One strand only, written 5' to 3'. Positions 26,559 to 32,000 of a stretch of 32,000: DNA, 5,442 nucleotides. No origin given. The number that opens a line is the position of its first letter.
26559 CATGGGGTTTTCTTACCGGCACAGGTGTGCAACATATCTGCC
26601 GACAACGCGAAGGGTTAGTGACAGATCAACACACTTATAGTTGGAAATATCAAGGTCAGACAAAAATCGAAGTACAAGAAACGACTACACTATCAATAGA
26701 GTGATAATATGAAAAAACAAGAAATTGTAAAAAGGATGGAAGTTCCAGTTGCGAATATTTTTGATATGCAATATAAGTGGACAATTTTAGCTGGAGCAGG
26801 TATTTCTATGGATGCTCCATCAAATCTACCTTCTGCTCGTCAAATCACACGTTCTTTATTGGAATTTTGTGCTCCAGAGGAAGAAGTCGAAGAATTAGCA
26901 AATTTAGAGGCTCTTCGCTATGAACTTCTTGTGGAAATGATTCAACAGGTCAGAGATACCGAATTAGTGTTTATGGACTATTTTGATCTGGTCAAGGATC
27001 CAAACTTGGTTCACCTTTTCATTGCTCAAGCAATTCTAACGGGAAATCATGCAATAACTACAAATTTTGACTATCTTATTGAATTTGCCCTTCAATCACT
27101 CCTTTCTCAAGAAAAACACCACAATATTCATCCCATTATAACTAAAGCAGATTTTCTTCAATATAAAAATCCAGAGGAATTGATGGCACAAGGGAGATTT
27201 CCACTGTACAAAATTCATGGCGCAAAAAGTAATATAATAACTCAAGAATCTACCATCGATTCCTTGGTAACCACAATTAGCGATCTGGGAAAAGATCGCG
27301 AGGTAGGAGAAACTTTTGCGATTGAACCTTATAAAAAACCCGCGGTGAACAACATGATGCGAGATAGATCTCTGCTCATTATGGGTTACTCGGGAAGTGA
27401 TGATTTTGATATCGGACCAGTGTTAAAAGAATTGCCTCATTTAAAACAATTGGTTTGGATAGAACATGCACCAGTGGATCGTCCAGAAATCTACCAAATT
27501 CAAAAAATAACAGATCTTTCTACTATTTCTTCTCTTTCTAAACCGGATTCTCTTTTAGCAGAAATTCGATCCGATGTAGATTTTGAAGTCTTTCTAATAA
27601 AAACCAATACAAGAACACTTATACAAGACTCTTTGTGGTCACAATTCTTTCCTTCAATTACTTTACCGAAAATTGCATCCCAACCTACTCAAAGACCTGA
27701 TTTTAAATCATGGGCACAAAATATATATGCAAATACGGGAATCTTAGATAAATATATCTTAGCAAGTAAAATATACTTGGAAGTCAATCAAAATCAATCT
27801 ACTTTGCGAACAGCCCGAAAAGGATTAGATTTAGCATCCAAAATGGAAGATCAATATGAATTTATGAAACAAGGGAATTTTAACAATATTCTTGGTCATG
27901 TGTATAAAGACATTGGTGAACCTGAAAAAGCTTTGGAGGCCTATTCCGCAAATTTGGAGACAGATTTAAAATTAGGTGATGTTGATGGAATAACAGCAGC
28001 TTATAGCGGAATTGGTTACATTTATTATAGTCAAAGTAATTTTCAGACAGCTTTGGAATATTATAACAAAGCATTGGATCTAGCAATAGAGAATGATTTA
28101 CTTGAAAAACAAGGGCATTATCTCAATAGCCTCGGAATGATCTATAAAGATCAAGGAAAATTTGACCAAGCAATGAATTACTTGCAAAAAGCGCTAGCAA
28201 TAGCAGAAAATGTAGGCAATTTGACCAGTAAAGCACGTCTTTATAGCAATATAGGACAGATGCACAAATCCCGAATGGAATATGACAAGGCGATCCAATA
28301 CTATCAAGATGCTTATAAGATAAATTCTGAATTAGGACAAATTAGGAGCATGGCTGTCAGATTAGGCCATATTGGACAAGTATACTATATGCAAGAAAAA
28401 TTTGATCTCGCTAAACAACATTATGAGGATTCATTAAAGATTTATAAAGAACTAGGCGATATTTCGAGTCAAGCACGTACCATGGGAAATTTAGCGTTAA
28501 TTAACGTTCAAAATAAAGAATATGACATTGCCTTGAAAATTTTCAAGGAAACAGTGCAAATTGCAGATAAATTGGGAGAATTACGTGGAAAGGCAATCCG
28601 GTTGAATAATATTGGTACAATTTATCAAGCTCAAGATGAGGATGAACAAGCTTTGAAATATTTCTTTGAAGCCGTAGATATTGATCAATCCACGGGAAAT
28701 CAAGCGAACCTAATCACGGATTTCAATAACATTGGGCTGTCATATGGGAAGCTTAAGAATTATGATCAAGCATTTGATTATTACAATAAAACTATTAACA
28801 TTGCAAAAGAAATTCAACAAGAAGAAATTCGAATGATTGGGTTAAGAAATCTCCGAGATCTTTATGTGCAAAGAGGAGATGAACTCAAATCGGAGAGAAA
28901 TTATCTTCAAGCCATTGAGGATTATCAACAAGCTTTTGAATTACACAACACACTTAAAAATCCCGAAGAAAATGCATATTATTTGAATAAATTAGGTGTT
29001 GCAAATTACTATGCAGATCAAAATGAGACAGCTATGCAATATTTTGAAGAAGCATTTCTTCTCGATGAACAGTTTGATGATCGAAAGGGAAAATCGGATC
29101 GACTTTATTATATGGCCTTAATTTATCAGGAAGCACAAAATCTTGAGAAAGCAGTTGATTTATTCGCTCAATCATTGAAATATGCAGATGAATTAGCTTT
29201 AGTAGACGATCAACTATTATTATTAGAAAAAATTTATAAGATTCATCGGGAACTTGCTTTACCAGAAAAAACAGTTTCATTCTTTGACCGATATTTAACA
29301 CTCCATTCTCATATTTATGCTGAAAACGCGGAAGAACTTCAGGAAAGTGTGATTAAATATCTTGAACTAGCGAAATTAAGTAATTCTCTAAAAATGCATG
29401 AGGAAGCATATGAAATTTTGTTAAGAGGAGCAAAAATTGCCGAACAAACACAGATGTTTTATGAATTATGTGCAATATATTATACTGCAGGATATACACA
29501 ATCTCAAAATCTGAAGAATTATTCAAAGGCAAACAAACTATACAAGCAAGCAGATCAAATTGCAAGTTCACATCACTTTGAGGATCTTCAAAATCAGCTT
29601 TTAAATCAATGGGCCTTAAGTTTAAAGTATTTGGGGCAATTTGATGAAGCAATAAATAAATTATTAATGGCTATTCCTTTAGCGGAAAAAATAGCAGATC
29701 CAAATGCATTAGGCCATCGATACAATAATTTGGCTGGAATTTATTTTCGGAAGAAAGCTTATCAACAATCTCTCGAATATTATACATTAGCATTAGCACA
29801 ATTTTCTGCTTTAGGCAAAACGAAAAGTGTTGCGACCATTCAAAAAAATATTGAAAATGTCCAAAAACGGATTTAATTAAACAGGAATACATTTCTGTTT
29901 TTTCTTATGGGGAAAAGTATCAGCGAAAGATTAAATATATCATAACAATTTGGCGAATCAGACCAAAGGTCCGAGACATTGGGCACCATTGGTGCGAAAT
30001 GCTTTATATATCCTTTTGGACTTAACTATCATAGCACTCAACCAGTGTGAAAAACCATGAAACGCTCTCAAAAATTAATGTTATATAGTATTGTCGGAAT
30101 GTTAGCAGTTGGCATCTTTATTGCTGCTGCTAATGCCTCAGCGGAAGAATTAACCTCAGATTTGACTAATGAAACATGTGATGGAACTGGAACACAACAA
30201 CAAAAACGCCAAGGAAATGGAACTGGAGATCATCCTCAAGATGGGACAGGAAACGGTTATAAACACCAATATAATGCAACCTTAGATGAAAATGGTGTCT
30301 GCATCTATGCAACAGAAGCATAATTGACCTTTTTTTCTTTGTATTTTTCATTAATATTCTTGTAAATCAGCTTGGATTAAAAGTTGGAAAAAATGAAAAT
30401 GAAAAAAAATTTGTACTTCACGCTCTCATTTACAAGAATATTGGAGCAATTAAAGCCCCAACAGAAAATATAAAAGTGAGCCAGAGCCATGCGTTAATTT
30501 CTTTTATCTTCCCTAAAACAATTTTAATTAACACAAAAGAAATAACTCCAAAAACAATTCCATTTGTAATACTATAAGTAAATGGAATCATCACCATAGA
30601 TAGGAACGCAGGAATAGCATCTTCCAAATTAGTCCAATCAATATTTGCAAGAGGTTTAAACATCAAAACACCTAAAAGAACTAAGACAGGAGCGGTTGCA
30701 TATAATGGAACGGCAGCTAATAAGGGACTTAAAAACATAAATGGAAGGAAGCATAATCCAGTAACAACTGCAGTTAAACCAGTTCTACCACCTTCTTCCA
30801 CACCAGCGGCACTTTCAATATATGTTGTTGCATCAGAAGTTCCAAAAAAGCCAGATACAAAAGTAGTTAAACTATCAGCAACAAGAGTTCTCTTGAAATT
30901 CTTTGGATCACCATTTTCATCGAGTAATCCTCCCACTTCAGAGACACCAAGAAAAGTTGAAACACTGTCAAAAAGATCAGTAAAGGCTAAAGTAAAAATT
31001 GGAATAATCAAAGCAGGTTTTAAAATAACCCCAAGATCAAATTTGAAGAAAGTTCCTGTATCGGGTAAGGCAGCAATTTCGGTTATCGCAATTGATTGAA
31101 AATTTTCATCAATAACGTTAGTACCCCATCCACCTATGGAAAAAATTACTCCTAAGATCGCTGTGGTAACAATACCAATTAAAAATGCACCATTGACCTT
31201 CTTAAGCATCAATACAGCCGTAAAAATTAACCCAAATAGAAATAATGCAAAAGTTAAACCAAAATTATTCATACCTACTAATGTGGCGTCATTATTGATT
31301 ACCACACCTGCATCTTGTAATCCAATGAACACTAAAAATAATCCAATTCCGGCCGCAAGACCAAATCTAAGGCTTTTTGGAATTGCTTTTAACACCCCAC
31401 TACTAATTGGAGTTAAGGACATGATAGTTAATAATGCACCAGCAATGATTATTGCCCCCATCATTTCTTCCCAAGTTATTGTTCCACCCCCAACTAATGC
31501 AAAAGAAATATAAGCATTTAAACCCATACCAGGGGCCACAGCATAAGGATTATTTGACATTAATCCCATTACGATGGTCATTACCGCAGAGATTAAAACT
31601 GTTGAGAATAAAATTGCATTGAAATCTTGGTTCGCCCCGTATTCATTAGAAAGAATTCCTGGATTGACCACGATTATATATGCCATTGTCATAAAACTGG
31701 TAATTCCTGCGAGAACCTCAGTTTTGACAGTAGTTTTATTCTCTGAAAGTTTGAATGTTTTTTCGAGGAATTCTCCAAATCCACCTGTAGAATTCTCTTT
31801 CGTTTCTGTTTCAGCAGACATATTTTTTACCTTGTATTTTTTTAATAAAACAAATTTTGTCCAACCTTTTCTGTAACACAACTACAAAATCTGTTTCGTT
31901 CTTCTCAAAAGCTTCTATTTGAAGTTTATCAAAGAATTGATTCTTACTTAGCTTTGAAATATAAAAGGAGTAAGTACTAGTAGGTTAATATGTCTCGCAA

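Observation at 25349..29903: Translationally coupled transglutaminase-like Cys-His-Asp protein and SIR2-TPR giant: candidate two-gene NAD+-targeting conflict/signalling cassette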

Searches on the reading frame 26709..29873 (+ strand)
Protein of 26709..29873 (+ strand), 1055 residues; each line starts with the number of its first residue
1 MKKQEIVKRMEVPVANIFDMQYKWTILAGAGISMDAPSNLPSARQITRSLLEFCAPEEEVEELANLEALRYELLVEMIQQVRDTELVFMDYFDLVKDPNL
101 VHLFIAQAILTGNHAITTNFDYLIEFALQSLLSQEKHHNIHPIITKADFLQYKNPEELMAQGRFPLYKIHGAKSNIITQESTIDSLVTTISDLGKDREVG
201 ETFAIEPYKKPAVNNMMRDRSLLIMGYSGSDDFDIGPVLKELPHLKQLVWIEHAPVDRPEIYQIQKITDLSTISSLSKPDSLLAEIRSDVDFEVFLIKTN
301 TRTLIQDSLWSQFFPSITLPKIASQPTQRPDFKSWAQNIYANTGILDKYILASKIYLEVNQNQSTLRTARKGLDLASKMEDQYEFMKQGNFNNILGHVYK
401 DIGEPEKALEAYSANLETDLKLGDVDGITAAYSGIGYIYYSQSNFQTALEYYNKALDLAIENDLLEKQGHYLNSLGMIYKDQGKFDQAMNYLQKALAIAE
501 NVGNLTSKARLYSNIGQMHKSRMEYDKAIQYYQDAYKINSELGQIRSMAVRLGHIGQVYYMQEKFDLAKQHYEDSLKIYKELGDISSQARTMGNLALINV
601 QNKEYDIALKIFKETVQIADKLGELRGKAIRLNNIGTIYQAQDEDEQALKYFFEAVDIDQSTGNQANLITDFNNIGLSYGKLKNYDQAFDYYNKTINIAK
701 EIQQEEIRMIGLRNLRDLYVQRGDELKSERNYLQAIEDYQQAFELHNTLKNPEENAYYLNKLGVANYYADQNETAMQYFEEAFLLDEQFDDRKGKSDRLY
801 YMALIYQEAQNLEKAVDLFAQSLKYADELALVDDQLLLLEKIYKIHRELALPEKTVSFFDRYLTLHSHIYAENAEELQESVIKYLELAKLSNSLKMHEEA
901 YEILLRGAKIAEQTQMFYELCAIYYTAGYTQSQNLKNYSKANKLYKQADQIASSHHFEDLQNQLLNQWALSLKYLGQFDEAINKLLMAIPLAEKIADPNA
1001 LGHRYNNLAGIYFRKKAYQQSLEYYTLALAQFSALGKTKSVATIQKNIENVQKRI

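Call 3: search_protein_families(library=pfam, proteins=[window:26709-29873:+], max_evalue=0.01)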
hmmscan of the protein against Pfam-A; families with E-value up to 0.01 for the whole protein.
window:26709-29873:+ (1055 aa): 15 families
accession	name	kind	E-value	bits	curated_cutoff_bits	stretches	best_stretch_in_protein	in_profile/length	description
PF13424.12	TPR_12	-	9.9e-62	205.5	30.1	8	472-538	6-74/77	Tetratricopeptide repeat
PF00515.34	TPR_1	-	3.3e-47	156.9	27.8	6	431-458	3-30/34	Tetratricopeptide repeat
PF07719.23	TPR_2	-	3.3e-40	133.3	27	2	471-501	3-33/34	Tetratricopeptide repeat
PF13374.12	TPR_10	-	1.3e-30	104.9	27.5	1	471-502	4-35/42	Tetratricopeptide repeat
PF13181.12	TPR_8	-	7e-29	97.9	25.7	1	471-501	3-33/34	Tetratricopeptide repeat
PF14938.12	SNAP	-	1.5e-18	67.7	25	3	478-615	44-181/282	Soluble NSF attachment protein, SNAP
PF13176.12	TPR_7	-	9.3e-18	63.2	27.9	1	472-504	2-34/36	Tetratricopeptide repeat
PF13432.12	TPR_16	-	2e-16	60.5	32.7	1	395-459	3-61/65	Tetratricopeptide repeat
PF17874.7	TPR_MalT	-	6.5e-16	59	45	2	361-504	16-157/336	MalT-like TPR region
PF24885.1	TPR_NPHP3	-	1.5e-13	51.2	100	2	473-586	103-220/239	Nephrocystin-3 TPR domain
PF13289.12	SIR2_2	-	1.9e-10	41.4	24.5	1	114-239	2-102/141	SIR2-like domain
PF13428.12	TPR_14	-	4.9e-10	39.5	23.5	0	474-499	6-31/44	Tetratricopeptide repeat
PF10516.15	SHNi-TPR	-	4e-06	26.7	21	0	731-753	16-38/38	SHNi-TPR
PF13174.12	TPR_6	-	1.7e-05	25.6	26.3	0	675-697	6-28/33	Tetratricopeptide repeat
PF10602.15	RPN7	-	9.6e-05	22.6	29.6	1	484-617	11-141/174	26S proteasome subunit RPN7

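Call 4: search_protein_families(library=padloc, proteins=[window:26709-29873:+], max_evalue=0.01)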
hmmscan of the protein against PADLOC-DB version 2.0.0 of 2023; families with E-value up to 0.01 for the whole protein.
window:26709-29873:+ (1055 aa): 2 families
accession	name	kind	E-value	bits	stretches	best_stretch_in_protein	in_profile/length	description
PDLC01169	TPR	-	3.7e-33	113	5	472-580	112-219/252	TPR repeats containing protein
PDLC01092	C3a198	-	1.9e-06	25.1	0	473-542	200-268/523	TPR protein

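Call 9: search_protein_families(library=ncbifam, proteins=[window:26709-29873:+], max_evalue=0.01)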
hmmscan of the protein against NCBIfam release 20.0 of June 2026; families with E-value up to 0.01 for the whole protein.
window:26709-29873:+ (1055 aa): 11 families
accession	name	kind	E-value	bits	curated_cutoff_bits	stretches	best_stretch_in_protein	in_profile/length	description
NF053520.1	HK_Porph_FimS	equivalog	3.5e-39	134.6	600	5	472-614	127-269/618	sensor histidine kinase FimS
NF041717.1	HaaA_phane_TPR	equivalog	8.2e-30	103.6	1125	2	395-703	558-866/882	cyclophane-containing RiPP biosynthesis TPR protein HaaT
NF053617.1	SARPRegAfsRStmc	equivalog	6.9e-22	77.3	1430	3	554-704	741-891/986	SARP-family global regulator AfsR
NF002725.1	PRK02603.1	equivalog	1.5e-17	64.1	143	5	474-579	40-143/173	photosystem I assembly protein Ycf3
NF052312.1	T9SS_PorW_SprE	equivalog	4.2e-15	55.5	250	4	504-581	285-360/716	type IX secretion system periplasmic lipoprotein PorW/SprE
NF053720.1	NsdA_fam_reg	subfamily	9.4e-15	55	75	1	435-624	207-403/432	NsdA family TPR-like regulatory protein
NF053779.1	BT3442_fam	equivalog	2.1e-12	46.6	940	2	507-658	100-251/563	BT3442 family protein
NF040959.1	MamA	equivalog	1.1e-11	44.5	200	2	507-698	35-202/204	magnetosome protein MamA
TIGR02521.1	type_IV_pilW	equivalog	2.2e-09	37.2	154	1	363-533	44-200/234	type IV pilus biogenesis/stability protein PilW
NF047371.1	FlcA_CTERM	equivalog_domain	3.3e-05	22.6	300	0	678-825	356-502/646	periplasmic flagellar collar protein FlcA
TIGR00540.1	TPR_hemY_coli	hypoth_equivalog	0.0012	17.7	142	1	468-528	325-385/385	heme biosynthesis-associated TPR protein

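Call 26: list_cluster_members(proteins=[window:26709-29873:+, window:25349-26701:+])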
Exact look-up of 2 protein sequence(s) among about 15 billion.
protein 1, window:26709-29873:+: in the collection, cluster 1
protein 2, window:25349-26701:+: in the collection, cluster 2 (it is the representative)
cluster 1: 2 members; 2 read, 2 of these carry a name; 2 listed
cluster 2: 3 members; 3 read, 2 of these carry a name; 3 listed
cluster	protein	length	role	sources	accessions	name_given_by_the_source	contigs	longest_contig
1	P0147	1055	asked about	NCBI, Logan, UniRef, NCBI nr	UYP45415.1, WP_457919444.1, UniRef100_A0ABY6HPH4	Photosystem I assembly protein Ycf3 [Candidatus Lokiarchaeum ossiferum] | Photosystem I assembly protein Ycf3 n=1 Tax=Candidatus Lokiarchaeum ossiferum ... | Photosystem I assembly protein Ycf3 [Candidatus Lokiarchaeum sp. B-35]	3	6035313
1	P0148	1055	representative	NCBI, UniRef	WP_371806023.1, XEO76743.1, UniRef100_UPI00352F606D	tetratricopeptide repeat protein [Candidatus Lokiarchaeum ossiferum] | tetratricopeptide repeat protein n=1 Tax=Candidatus Lokiarchaeum ossiferum TaxID=2951803 ...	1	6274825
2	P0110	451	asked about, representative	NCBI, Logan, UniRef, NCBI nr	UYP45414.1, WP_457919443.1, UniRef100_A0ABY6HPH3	hypothetical protein NEF87_001699 [Candidatus Lokiarchaeum ossiferum] | Transglutaminase-like domain-containing protein n=1 Tax=Candidatus Lokiarchaeum ossiferum ... | hypothetical protein NEF87_001699 [Candidatus Lokiarchaeum sp. B-35]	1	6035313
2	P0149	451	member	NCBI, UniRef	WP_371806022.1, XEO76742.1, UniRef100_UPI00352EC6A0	transglutaminase family protein [Candidatus Lokiarchaeum ossiferum] | transglutaminase family protein n=1 Tax=Candidatus Lokiarchaeum ossiferum TaxID=2951803 ...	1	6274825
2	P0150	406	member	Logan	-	-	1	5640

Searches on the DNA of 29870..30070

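Call 59: search_rna_families(source=window, start=29870, end=30070, threshold=evalue, max_evalue=1)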
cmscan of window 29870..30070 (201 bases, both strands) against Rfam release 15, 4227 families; matches with E-value up to 1: 1.
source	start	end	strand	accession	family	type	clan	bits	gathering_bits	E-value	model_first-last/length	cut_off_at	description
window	29884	29915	+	RF02172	RFPL3-AS1_2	Gene; lncRNA;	-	12.2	40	0.53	40-71/71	no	RFPL3 antisense RNA 1 conserved region 2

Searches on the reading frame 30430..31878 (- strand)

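Call 79: search_protein_families(library=pfam, proteins=[window:30430-31878:-], max_evalue=0.00001)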
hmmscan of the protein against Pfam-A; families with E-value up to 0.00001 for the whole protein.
window:30430-31878:- (482 aa): 1 family
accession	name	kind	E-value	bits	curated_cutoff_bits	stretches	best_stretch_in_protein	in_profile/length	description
PF00860.26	Xan_ur_permease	-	6e-46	157.3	27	1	54-440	3-386/389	Permease family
